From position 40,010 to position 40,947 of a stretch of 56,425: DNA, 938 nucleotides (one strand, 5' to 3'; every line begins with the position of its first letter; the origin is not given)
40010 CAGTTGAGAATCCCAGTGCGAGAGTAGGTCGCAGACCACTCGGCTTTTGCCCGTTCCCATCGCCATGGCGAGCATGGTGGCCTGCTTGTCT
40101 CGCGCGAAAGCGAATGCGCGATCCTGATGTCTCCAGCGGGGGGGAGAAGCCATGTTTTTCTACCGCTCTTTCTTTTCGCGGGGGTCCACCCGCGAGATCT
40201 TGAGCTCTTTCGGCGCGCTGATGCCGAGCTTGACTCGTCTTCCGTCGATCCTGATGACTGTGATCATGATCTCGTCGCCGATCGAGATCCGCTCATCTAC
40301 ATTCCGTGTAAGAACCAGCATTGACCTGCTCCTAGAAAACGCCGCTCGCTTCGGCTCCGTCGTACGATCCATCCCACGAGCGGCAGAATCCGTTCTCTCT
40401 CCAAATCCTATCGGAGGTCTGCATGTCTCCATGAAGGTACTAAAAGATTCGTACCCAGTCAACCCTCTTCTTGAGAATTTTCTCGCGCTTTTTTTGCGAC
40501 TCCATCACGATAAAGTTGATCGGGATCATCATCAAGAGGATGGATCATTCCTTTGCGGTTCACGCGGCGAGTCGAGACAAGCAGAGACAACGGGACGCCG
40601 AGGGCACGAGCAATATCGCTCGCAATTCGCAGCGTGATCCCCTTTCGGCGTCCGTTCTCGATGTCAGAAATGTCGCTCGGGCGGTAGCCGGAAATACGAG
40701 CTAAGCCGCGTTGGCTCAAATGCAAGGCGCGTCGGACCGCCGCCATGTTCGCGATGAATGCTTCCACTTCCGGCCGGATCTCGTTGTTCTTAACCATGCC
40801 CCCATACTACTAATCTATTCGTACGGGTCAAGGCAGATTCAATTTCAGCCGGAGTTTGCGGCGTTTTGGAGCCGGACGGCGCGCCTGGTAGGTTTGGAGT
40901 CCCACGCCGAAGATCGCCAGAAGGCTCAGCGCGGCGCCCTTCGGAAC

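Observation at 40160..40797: Phage-borne CsrA homologue immediately downstream of an XRE regulator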

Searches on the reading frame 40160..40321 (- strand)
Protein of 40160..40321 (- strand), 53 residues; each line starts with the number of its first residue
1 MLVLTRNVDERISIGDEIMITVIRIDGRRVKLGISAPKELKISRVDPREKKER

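Call 3: search_protein_families(library=pfam, proteins=[window:40160-40321:-], max_evalue=0.01)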
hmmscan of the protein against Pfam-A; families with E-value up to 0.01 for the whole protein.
window:40160-40321:- (53 aa): 1 family
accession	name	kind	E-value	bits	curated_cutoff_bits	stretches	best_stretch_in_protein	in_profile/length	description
PF02599.21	CsrA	-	3.8e-18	65.6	27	1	1-44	1-44/53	Global regulator protein family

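Call 6: search_protein_families(library=phrogs, proteins=[window:40160-40321:-], max_evalue=0.001)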
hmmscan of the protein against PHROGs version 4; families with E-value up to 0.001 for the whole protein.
window:40160-40321:- (53 aa): 3 families
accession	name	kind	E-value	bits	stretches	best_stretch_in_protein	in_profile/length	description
phrog_9500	-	transcription regulation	2.8e-15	57.1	1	1-48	1-48/65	CsrA-like regulator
phrog_5527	-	transcription regulation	1.8e-12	48.4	1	1-45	1-45/123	transcriptional regulator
phrog_31572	-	unknown function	4.4e-09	37.3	1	1-51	1-51/105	-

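Call 9: find_homologous_proteins(query=window:40160-40321:-, max_evalue=0.001)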
Query window:40160-40321:- (53 aa): 4 proteins with E <= 0.001 among 4 candidates.
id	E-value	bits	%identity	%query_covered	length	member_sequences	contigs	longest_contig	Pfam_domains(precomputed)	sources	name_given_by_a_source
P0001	3.3e-24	100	100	100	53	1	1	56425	PF02599.22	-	-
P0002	1.7e-7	48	61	83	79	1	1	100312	PF02599.22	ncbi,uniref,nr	ncbi:carbon storage regulator CsrA [Paenibacillus sp. 32O-W]|uniref:carbon storage regulator CsrA n=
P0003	1.4e-6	45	59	83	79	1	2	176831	PF02599.22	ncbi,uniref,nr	ncbi:carbon storage regulator CsrA [Paenibacillus sp. SAFN-117]|uniref:carbon storage regulator CsrA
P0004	1.1e-4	39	51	98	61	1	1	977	PF02599.22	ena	-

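Call 10: search_dna_similar(query=window:40160-40321:-, collection=phages, mode=protein, max_evalue=0.001, max_rows=40)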
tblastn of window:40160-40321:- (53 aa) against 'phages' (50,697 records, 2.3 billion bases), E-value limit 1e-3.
Records with a match: 81; places in all: 81; records where one place covers at least 80% of the query: 81.
Best place of each record, by identity: <60% 81.
By first word of the organism name: Pseudomonas 46; Vibrio 28; Bacteriophage 2; Acinetobacter 2; Providencia 1; Salmonella 1; Bacillus 1.
By host as written in the record: - 32; Pseudomonas aeruginosa 22; Vibrio crassostreae 6; Pseudomonas aeruginosa PAO1 5; Pseudomonas sp. 2; Pseudomonas aeruginosa HIM-6 2; carbapenem-resistant Pseudomonas aeruginosa YMC11/07/P54 2; Providencia stuartii 1; and 9 more.
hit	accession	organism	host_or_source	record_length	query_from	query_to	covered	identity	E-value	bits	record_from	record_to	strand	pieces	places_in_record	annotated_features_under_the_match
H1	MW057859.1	Providencia phage PSTCR8lys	Providencia stuartii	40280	1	44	83%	50.0%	1e-7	50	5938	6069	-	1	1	carbon storage regulator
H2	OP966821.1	Pseudomonas phage Fyn8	Pseudomonas aeruginosa PAO1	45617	1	46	87%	45.7%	6e-6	46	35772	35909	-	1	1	carbon storage regulator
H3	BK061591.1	Pseudomonas phage vB_PaeP-D14S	Pseudomonas aeruginosa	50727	1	46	87%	45.7%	6e-6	46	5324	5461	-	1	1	Bacteriophage control infection protein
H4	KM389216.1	Pseudomonas phage F_ET605sp/Pa1651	-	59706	1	46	87%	45.7%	6e-6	46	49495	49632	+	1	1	record has no annotation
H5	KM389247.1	Pseudomonas phage JBD90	-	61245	1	46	87%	45.7%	6e-6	46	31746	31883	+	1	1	record has no annotation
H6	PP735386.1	Pseudomonas phage vB_PaeP-F1Pa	Pseudomonas aeruginosa ATCC 15692 (PAO1)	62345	1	46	87%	45.7%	6e-6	46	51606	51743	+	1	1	transcriptional regulator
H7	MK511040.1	Pseudomonas phage vB_Pae_CF63a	Pseudomonas aeruginosa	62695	1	46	87%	45.7%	6e-6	46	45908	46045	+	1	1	carbon storage regulator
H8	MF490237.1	Pseudomonas phage vB_PaeP_E220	-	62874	1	46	87%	45.7%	6e-6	46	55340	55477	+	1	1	hypothetical protein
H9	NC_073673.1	Pseudomonas phage vB_PaeP_E220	-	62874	1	46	87%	45.7%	6e-6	46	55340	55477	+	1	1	hypothetical protein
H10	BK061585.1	Pseudomonas phage vB_PaeP-D14I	Pseudomonas aeruginosa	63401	1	46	87%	45.7%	6e-6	46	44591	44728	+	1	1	Bacteriophage control infection protein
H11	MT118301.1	Pseudomonas phage Epa33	Pseudomonas sp.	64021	1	46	87%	45.7%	6e-6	46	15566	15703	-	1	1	RNA-binding regulator protein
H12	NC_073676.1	Pseudomonas phage Epa33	Pseudomonas sp.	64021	1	46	87%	45.7%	6e-6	46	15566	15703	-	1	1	RNA-binding regulator protein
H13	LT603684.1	Pseudomonas phage phiC725A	-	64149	1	46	87%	45.7%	6e-6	46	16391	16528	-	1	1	putative carbon storage regulator protein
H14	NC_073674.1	Pseudomonas phage phiC725A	-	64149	1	46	87%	45.7%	6e-6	46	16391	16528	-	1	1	putative carbon storage regulator protein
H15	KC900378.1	Pseudomonas phage LKA5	Pseudomonas aeruginosa PAO1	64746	1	46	87%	45.7%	6e-6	46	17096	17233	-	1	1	hypothetical protein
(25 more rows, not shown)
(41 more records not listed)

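Call 24: search_solved_structures(query=window:40160-40321:-, max_evalue=0.001, show_alignments=4)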
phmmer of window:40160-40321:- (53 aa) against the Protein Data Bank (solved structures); distinct sequences matched with E-value up to 0.001: 12.
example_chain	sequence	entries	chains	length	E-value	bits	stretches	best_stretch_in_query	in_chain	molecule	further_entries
2jpp_A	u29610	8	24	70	4.8e-11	45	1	1-46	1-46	Translational repressor | Carbon storage regulator homolog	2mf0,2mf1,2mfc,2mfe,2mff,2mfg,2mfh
1y00_A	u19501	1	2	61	1.1e-10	43.9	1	1-46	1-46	Carbon storage regulator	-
2bti_A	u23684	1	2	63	1.3e-10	43.7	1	1-46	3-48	CARBON STORAGE REGULATOR HOMOLOG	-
5z38_F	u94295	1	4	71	1.9e-10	43.2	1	1-46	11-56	wild type CsrA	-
5z38_E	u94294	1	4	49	2.8e-10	42.7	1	1-44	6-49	Truncated-CsrA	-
7yr6_E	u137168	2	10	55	3.3e-10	42.4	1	1-47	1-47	Translational regulator CsrA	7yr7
5dmb_D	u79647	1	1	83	5.4e-10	41.8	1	2-45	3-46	Carbon storage regulator homolog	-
1vpz_A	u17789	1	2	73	7.8e-10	41.3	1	1-47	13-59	Carbon storage regulator homolog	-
1t3o_A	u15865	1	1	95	2.1e-08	36.8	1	1-45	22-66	Carbon storage regulator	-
7a05_A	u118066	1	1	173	8.8e-05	25.7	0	7-35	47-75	30S ribosomal protein S1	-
6bu8_Z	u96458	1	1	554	0.00083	22.6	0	7-35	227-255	30S ribosomal protein S1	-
6h4n_y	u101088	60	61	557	0.00086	22.6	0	7-35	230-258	30S ribosomal protein S1 | Small ribosomal subunit protein bS1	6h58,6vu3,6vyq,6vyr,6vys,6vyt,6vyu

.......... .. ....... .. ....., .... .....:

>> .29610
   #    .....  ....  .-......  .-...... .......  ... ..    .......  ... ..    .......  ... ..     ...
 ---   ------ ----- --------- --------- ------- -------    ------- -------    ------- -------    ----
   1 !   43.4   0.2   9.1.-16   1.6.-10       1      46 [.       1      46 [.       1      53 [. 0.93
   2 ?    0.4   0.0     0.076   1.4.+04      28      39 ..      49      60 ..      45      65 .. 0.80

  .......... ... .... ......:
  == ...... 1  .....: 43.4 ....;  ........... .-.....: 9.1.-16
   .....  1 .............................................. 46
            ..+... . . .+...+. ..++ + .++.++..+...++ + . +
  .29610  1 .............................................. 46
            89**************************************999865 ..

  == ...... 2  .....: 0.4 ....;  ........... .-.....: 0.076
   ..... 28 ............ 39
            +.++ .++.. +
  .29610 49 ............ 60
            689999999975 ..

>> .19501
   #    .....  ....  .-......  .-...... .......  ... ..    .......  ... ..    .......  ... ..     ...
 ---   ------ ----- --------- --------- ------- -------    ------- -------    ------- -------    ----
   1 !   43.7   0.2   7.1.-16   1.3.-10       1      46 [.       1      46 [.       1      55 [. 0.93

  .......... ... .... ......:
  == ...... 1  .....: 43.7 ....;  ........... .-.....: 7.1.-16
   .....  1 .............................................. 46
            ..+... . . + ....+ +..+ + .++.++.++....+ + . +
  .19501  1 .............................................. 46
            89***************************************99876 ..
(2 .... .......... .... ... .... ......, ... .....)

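Call 25: search_protein_representatives(protein=window:40160-40321:-)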
Query: 53 residues. Proteins with E-value up to 0.001 (for the whole library): 13218; up to 1e-10: 52; up to 1e-30: 0. The best 150 are listed.
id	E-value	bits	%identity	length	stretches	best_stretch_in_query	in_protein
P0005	2.1e-18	80.2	50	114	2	1-45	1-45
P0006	2.9e-18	79.8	40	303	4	1-45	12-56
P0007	2.2e-17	77.0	53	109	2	1-46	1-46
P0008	3.1e-17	76.6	51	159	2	1-49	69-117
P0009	3.2e-16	73.4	47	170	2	2-46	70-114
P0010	2.3e-15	70.8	53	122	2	1-45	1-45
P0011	2.9e-15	70.5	48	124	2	2-46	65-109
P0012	4.4e-15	69.9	45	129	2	1-43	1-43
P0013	1.2e-14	68.6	46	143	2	2-49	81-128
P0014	5.5e-14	66.5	48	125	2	2-45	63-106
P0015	6.2e-14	66.4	43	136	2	2-46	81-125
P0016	6.2e-14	66.4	50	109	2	1-45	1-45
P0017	7.9e-14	66.0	51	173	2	2-46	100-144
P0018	1.2e-13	65.5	52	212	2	1-46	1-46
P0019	5.1e-13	63.5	50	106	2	2-46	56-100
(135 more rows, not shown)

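Call 77: search_protein_families(library=padloc, proteins=[window:40160-40321:-], max_evalue=0.001)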
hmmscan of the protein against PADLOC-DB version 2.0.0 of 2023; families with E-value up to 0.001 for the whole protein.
window:40160-40321:- (53 aa): 0 families

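Call 78: search_protein_families(library=ncbifam, proteins=[window:40160-40321:-], max_evalue=0.001)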
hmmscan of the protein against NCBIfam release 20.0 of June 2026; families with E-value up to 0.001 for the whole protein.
window:40160-40321:- (53 aa): 3 families
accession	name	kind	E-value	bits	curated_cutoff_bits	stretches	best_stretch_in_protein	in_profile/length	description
NF002469.0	PRK01712.1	equivalog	2.4e-17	62.7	73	1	1-44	1-44/65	carbon storage regulator CsrA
TIGR00202.1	csrA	equivalog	2.3e-16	59.7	70.1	1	1-45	1-45/69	carbon storage regulator CsrA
NF001844.0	PRK00568.1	equivalog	7.8e-11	41.9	106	1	1-46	1-46/76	carbon storage regulator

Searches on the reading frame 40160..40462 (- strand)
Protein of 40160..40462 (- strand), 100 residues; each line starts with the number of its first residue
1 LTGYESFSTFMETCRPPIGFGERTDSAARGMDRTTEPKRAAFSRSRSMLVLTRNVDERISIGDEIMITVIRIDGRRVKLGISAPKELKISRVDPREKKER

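Call 3: search_protein_families(library=pfam, proteins=[window:40160-40462:-], max_evalue=0.01)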
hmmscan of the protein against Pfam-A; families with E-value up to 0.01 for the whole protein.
window:40160-40462:- (100 aa): 1 family
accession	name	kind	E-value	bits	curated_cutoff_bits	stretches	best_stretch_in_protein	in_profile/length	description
PF02599.21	CsrA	-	2.3e-17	63.1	27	1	48-91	1-44/53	Global regulator protein family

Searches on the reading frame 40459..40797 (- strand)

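Call 3: search_protein_families(library=pfam, proteins=[window:40459-40797:-], max_evalue=0.01)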
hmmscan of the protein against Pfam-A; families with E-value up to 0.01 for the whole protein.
window:40459-40797:- (112 aa): 5 families
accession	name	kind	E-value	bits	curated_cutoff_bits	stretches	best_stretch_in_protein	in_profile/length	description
PF01381.28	HTH_3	-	6.3e-11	42.6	23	1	19-73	2-55/55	Helix-turn-helix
PF13560.12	HTH_31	-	3.3e-07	31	27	1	19-72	7-60/64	Helix-turn-helix domain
PF12844.13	HTH_19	-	8.1e-07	29.3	30.2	1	20-74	6-59/64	Helix-turn-helix domain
PF13744.12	HTH_37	-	8e-05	22.8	27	1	16-72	21-77/80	Helix-turn-helix domain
PF13443.12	HTH_26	-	0.0053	17.4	22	1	26-70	10-54/63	Cro/C1-type HTH DNA-binding domain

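Call 6: search_protein_families(library=phrogs, proteins=[window:40459-40797:-], max_evalue=0.001)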
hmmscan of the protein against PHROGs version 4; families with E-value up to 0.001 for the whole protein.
window:40459-40797:- (112 aa): 11 families
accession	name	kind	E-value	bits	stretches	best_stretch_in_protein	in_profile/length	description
phrog_5823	-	transcription regulation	1.4e-10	41.9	1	15-81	8-74/404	transcriptional regulator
phrog_1373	-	transcription regulation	5.8e-10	40.4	1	14-81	64-130/166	transcriptional regulator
phrog_8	-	transcription regulation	5.2e-09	37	1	14-97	161-246/346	transcriptional regulator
phrog_4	-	transcription regulation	6.7e-08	32.9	1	11-74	134-192/400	transcriptional repressor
phrog_7241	-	transcription regulation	9.6e-07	29.9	1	17-74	65-121/122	transcriptional regulator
phrog_3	-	transcription regulation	6.2e-06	27.2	1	16-81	91-153/430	transcriptional repressor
phrog_2328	-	transcription regulation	3.9e-05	24.4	1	18-93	20-86/128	transcriptional repressor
phrog_7126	-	DNA, RNA and nucleotide metabolism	8.1e-05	23.6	1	26-77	30-81/120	HTH DNA binding protein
phrog_2104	-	unknown function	0.0001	23.5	1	12-52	38-78/103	-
phrog_2967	-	transcription regulation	0.00027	21.5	1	10-74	7-70/225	transcriptional regulator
phrog_2439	-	transcription regulation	0.00032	20.7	1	18-79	12-72/367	transcriptional regulator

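Call 77: search_protein_families(library=padloc, proteins=[window:40459-40797:-], max_evalue=0.001)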
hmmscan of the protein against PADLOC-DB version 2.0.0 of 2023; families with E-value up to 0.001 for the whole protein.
window:40459-40797:- (112 aa): 5 families
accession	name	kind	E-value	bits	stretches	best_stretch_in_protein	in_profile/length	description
PDLC02926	HTH_VI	-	7.6e-08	30.5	1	20-75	8-62/92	-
PDLC03665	Control_protein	-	7.4e-06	24.1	1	14-80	9-75/77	control protein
PDLC04142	capH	-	1.5e-05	24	1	16-99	9-80/103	capH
PDLC03953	RmrA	-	0.00031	18.1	1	18-73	10-64/373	-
PDLC03536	REase_II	-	0.00035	18.3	1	11-73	8-69/237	Type II restriction enzyme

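Call 78: search_protein_families(library=ncbifam, proteins=[window:40459-40797:-], max_evalue=0.001)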
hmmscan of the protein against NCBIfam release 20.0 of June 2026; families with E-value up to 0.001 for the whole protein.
window:40459-40797:- (112 aa): 2 families
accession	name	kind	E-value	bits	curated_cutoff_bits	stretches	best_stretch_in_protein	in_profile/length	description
NF010465.0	PRK13890.1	equivalog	4.8e-07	29.9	96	1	14-82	6-73/121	conjugal transfer protein TrbA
TIGR03070.1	couple_hipB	subfamily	0.00036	20.4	71.65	1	20-68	9-56/58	type II toxin-antitoxin system Y4mF family antitoxin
